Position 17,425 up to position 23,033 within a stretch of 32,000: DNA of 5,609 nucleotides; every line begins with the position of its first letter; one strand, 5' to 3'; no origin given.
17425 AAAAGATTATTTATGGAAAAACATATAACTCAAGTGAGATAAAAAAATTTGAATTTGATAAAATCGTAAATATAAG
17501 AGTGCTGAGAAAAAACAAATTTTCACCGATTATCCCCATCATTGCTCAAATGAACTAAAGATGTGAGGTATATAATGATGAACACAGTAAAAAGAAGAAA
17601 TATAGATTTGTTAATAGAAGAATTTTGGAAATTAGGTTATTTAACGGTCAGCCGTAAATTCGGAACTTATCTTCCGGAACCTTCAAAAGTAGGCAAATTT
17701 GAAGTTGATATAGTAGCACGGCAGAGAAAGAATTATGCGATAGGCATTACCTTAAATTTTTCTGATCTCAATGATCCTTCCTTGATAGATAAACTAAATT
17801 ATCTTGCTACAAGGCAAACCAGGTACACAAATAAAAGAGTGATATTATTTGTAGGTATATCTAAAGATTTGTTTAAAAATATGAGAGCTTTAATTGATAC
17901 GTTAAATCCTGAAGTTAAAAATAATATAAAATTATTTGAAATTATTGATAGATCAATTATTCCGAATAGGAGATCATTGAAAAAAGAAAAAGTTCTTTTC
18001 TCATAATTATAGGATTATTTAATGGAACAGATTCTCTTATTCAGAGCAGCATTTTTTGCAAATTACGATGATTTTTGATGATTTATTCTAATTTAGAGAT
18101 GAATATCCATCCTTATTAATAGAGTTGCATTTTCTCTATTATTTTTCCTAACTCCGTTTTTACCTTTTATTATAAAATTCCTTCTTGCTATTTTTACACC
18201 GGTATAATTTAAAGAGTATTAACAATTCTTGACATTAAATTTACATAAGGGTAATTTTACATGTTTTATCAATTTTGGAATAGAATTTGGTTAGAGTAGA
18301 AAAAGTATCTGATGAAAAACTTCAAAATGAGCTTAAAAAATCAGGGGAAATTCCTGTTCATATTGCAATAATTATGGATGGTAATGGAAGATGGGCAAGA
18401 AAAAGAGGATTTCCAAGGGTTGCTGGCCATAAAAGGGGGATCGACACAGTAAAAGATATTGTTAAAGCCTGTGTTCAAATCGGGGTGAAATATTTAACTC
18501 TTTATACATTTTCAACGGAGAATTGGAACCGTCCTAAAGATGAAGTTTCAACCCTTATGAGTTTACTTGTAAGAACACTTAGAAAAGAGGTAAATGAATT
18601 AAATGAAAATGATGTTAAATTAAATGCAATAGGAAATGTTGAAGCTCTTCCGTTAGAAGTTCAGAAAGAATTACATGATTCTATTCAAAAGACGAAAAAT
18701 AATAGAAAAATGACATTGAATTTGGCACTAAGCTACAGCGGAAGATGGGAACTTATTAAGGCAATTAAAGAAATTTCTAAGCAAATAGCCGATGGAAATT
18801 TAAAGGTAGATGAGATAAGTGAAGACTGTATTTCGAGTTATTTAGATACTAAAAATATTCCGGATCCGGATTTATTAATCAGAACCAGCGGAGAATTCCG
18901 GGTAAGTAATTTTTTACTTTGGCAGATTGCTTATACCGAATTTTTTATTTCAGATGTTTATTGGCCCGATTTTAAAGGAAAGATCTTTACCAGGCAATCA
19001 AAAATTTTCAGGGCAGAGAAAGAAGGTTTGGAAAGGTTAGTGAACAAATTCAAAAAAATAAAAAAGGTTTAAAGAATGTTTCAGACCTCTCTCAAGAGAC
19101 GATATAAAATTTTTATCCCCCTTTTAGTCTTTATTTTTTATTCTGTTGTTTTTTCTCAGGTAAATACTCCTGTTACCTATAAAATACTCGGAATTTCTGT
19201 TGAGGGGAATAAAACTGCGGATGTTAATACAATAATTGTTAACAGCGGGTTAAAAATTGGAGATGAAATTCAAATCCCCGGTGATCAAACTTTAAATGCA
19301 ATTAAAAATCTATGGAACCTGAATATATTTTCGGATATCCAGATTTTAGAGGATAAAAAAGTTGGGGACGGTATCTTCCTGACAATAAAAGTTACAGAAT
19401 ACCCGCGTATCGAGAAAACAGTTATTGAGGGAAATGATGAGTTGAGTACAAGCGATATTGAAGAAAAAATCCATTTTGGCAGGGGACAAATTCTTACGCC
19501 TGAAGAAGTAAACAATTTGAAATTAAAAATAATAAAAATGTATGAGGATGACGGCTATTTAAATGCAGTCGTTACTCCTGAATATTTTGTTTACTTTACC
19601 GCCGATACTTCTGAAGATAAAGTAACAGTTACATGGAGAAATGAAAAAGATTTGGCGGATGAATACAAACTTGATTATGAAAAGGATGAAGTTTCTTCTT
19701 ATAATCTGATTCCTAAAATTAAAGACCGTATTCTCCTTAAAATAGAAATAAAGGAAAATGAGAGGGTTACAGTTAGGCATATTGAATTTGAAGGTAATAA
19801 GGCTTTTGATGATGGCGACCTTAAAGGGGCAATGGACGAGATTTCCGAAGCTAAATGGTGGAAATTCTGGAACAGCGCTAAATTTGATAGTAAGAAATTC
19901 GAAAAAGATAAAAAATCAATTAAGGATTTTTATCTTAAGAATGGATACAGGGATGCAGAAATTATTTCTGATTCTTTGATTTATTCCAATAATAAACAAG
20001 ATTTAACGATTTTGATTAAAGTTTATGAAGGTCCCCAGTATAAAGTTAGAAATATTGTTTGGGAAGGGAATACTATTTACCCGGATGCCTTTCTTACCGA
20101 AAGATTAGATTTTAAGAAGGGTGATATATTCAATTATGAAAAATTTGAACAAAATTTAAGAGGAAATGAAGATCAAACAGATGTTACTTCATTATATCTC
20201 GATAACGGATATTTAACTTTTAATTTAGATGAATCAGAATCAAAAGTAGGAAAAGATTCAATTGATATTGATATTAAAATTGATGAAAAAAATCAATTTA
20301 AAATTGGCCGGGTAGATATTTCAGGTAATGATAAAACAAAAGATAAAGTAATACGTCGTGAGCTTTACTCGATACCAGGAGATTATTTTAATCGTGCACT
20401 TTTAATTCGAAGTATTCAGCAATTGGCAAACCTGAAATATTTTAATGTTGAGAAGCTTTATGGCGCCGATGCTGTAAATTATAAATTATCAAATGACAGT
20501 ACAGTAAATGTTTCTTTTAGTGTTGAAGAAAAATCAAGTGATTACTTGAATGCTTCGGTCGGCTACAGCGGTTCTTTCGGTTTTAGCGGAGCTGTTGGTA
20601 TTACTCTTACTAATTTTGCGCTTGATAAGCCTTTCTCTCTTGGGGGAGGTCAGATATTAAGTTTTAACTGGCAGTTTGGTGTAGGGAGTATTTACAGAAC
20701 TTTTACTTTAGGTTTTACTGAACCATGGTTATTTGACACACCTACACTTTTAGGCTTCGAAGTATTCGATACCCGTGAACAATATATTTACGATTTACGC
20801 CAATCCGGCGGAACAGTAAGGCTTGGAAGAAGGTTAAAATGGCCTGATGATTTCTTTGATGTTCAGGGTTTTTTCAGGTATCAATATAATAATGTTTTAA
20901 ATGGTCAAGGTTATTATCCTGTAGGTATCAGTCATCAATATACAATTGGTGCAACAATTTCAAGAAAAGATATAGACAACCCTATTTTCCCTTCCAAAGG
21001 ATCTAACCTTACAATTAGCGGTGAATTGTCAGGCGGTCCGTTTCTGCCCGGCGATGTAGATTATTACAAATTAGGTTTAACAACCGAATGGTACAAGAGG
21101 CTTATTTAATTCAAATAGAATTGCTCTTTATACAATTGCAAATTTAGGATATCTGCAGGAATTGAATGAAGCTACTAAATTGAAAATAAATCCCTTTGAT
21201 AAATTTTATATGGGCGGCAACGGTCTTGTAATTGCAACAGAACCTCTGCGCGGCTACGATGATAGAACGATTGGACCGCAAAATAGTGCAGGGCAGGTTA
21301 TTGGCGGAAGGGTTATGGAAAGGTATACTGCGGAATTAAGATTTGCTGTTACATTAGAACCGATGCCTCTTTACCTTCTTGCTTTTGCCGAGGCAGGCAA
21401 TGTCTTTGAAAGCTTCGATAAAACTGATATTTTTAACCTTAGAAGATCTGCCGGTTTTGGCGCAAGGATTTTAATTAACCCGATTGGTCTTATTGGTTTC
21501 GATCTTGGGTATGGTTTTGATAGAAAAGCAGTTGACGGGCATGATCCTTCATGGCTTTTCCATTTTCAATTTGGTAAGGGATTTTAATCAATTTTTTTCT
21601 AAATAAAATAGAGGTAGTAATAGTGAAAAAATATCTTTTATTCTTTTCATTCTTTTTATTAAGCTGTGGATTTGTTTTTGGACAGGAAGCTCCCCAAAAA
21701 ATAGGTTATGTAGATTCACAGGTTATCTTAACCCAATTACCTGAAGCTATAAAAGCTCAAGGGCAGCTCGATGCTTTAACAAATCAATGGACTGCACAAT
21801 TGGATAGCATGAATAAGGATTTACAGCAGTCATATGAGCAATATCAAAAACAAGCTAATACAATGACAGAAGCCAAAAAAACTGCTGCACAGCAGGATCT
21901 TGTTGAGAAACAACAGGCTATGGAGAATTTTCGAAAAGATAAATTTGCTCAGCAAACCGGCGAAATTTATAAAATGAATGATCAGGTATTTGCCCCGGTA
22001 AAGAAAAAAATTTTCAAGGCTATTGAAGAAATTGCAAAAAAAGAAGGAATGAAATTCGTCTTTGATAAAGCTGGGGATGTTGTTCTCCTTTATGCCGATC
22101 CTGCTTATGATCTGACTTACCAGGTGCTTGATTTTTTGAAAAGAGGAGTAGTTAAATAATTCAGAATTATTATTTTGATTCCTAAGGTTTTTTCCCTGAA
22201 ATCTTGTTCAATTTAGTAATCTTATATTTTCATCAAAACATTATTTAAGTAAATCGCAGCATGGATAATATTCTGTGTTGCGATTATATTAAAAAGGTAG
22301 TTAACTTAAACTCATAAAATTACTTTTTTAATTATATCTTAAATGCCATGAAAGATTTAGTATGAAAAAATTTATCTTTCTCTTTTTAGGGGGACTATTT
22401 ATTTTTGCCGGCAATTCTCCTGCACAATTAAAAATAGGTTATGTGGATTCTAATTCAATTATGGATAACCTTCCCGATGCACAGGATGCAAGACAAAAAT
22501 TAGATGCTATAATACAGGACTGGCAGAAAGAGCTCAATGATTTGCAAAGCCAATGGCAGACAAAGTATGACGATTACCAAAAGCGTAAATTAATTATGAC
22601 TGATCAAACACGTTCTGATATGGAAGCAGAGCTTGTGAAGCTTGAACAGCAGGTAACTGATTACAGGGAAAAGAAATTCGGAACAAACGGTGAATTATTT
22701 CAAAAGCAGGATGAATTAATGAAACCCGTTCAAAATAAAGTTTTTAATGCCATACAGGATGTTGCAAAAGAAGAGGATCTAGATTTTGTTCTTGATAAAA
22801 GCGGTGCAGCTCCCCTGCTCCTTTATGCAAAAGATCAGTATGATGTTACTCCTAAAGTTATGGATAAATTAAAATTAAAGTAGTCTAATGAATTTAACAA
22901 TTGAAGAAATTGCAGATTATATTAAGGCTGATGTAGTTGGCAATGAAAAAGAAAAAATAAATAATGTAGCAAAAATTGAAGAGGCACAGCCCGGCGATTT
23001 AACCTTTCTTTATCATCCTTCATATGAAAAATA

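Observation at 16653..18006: lexA operon extended by a stand-alone WYL-like protein and a degenerate nuclease-fold protein: candidate undescribed DNA-damage module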

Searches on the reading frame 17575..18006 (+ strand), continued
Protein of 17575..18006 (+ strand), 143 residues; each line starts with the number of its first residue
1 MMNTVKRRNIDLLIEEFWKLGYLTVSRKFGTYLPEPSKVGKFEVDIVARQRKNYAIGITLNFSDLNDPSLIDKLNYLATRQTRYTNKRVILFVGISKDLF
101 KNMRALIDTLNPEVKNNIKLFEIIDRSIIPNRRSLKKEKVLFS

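Call 59: find_related_loci(query=P0311, collection=viral_contigs, flank=5000)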
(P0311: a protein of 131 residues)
Query P0311 (131 aa) in viral_contigs; peptide patterns used: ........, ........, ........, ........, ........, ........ (x = any residue, [..] = any of these).
2 stretches matched a pattern; 1 encode a relative of the query (tblastn E <= 1e-3); 1 distinct loci.
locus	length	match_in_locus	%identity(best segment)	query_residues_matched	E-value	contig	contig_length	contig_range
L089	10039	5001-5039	85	30-42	3e-4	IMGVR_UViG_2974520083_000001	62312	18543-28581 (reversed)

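Call 63: fold_search(model_id=the predicted structure, library=viral)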
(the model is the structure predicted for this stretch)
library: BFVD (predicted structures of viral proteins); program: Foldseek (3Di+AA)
matches with E <= 10: 823; with E <= 0.001: 0
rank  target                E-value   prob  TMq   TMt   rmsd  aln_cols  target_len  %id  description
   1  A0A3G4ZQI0            1.4e-03  0.99  0.45  0.38   6.1       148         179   16  Uncharacterized protein [Terrestrivirus sp.]
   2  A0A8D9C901            2.7e-03  1.00  0.54  0.38   3.7       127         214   16  Gp1.5 [uncultured marine phage]
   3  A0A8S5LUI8            5.3e-03  1.00  0.56  0.54   3.8       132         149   10  DNA repair protein MmcB-like [Podoviridae sp. ctrub15]
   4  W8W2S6                7.9e-03  0.93  0.40  0.35   8.7       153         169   13  RNA polymerase II subunit Rpb5b [Invertebrate iridovirus 25]
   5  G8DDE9                9.6e-03  0.84  0.38  0.32  12.4       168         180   15  (no name in the UniProt tables at hand)
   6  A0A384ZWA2            1.4e-02  0.97  0.44  0.43   5.0       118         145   10  Putative MmcB-like DNA repair protein [Dickeya phage vB_DsoM_JA13]
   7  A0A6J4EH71            1.9e-02  0.89  0.41  0.27   6.1       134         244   11  (no name in the UniProt tables at hand)
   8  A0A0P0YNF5            1.9e-02  0.87  0.34  0.24  11.1       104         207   20  (no name in the UniProt tables at hand)
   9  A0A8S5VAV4            2.3e-02  0.97  0.46  0.36   4.6       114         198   12  DNA repair protein [Siphoviridae sp. ct0vA12]
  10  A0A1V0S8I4            2.8e-02  0.57  0.37  0.29  12.0       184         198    9  Putative helicase [Catovirus CTV1]
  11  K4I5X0                3.1e-02  0.89  0.44  0.34   5.9       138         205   14  Uncharacterized protein [Salmonella phage STML-198]
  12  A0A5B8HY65            3.1e-02  0.47  0.27  0.15   7.4       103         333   17  Uncharacterized protein [Mimiviridae sp. ChoanoV1]
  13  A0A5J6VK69            3.4e-02  0.28  0.27  0.14   9.1       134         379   10  Zinc-ribbon domain-containing protein [Megaviridae environmental sample]
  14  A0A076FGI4            3.8e-02  0.93  0.44  0.35   5.5       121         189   16  Putative RNA polymerase subunit RPB5 [Aureococcus anophagefferens virus]
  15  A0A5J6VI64            4.1e-02  0.93  0.44  0.33   3.9       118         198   16  Restriction endonuclease type IV Mrr domain-containing protein [Megaviridae environmental sample]
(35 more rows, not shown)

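Call 75: search_protein_families(library=phrogs, proteins=[L086:965-1552:+, L086:3192-3557:+, L086:3550-3957:+, L086:3944-4768:+, L086:5353-5802:+, L086:6685-7191:+, L086:7215-8027:+, L086:8598-9071:+, L086:9238-9615:+, L086:2383-2718:+], max_evalue=0.001)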
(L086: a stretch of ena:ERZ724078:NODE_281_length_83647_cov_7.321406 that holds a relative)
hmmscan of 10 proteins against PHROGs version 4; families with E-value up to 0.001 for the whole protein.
L086:965-1552:+ (195 aa): 0 families

L086:3192-3557:+ (121 aa): 0 families

L086:3550-3957:+ (135 aa): 0 families

L086:3944-4768:+ (274 aa): 0 families

L086:5353-5802:+ (149 aa): 0 families

L086:6685-7191:+ (168 aa): 0 families

L086:7215-8027:+ (270 aa): 0 families

L086:8598-9071:+ (157 aa): 0 families

L086:9238-9615:+ (125 aa): 0 families

L086:2383-2718:+ (111 aa): 0 families

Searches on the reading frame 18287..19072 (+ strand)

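Call 71: search_protein_families(library=pfam, proteins=[window:18287-19072:+], max_evalue=0.001)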
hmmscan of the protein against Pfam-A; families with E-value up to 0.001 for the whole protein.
window:18287-19072:+ (261 aa): 1 family
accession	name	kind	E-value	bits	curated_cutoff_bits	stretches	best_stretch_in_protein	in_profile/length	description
PF01255.24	Prenyltransf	-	6.9e-82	274.7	27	1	29-242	1-212/219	Putative undecaprenyl diphosphate synthase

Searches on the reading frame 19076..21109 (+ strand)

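Call 71: search_protein_families(library=pfam, proteins=[window:19076-21109:+], max_evalue=0.001)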
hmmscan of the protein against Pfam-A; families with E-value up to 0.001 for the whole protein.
window:19076-21109:+ (677 aa): 3 families
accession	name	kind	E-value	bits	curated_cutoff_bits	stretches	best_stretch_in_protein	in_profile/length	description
PF07244.20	POTRA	-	1.9e-46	157.1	21.3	4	231-319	1-79/79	Surface antigen variable number repeat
PF01103.29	Omp85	-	2.9e-17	63.6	24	1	522-676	3-168/325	Omp85 superfamily domain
PF08479.16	POTRA_2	-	7.4e-09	35.8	24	0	112-167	3-58/76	POTRA domain, ShlB-type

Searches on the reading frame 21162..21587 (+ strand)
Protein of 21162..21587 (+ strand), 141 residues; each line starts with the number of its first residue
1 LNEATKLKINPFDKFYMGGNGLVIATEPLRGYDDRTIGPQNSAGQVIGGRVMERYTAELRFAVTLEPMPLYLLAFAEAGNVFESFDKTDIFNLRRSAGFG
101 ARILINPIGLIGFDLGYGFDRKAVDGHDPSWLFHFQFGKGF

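Call 71: search_protein_families(library=pfam, proteins=[window:21162-21587:+], max_evalue=0.001)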
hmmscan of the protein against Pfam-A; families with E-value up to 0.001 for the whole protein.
window:21162-21587:+ (141 aa): 1 family
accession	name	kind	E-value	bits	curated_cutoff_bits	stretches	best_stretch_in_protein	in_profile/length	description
PF01103.29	Omp85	-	1.5e-16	61.3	24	1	7-141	191-325/325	Omp85 superfamily domain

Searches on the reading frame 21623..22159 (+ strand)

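Call 71: search_protein_families(library=pfam, proteins=[window:21623-22159:+], max_evalue=0.001)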
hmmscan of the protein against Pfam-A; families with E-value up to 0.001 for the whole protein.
window:21623-22159:+ (178 aa): 1 family
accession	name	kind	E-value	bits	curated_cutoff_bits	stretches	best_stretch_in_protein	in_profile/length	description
PF03938.19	OmpH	-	2.4e-32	112.5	32.4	1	26-170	1-139/141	Outer membrane protein (OmpH-like)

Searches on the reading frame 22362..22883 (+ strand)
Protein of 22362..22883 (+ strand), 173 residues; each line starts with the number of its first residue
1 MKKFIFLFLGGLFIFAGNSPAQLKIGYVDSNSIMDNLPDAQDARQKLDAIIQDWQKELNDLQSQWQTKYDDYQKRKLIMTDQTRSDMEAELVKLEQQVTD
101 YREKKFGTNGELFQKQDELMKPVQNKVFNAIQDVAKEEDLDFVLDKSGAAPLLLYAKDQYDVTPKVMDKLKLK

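Call 71: search_protein_families(library=pfam, proteins=[window:22362-22883:+], max_evalue=0.001)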
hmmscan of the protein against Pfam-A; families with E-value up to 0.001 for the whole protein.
window:22362-22883:+ (173 aa): 1 family
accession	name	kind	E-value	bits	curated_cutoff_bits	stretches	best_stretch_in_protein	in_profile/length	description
PF03938.19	OmpH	-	7.3e-36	123.9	32.4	1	24-170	1-141/141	Outer membrane protein (OmpH-like)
